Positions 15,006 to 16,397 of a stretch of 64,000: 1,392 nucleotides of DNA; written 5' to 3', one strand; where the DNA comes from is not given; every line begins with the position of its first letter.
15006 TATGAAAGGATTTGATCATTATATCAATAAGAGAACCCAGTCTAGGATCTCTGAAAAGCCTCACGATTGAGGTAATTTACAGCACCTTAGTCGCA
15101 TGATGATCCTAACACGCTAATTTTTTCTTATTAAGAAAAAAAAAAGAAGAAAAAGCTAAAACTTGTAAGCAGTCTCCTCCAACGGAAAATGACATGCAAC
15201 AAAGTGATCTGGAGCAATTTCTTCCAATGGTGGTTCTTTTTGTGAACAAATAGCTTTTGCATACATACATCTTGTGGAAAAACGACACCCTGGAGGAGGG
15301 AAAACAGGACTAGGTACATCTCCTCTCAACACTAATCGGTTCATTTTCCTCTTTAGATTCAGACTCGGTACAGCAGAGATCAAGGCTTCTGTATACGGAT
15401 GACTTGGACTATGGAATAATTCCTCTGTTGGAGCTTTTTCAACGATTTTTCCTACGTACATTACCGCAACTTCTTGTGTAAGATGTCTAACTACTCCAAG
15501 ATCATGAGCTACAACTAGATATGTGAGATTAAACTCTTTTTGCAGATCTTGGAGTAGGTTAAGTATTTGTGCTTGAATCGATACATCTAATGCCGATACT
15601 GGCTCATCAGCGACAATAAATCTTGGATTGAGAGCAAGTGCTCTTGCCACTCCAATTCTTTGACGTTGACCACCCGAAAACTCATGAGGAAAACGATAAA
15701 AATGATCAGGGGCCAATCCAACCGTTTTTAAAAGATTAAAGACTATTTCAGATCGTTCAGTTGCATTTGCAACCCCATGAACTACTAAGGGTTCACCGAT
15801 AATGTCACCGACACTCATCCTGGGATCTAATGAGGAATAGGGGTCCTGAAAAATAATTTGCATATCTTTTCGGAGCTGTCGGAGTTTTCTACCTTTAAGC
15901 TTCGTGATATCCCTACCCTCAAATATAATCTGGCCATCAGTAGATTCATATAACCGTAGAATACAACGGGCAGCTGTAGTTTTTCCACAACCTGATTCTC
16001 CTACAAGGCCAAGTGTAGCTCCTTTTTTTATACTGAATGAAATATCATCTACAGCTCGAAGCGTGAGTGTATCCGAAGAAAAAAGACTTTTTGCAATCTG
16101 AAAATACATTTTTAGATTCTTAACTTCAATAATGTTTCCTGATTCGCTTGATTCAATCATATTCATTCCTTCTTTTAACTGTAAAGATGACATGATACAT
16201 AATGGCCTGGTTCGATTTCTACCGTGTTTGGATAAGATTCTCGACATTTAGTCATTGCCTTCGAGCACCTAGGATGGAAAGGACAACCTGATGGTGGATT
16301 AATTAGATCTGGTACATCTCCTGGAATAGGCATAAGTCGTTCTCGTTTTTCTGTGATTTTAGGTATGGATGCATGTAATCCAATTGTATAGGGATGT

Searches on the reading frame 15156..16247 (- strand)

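Call 49: search_protein_families(library=pfam, proteins=[window:15156-16247:-], max_evalue=0.00001)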
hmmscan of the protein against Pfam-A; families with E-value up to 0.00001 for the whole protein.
window:15156-16247:- (363 aa): 2 families
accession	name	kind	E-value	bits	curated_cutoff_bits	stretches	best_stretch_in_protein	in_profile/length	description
PF00005.33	ABC_tran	-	2.7e-32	112.7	25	1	67-217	2-136/137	ABC transporter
PF08352.17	oligo_HPY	-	8.7e-19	68.1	27.1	1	269-334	1-65/65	Oligopeptide/dipeptide transporter, C-terminal region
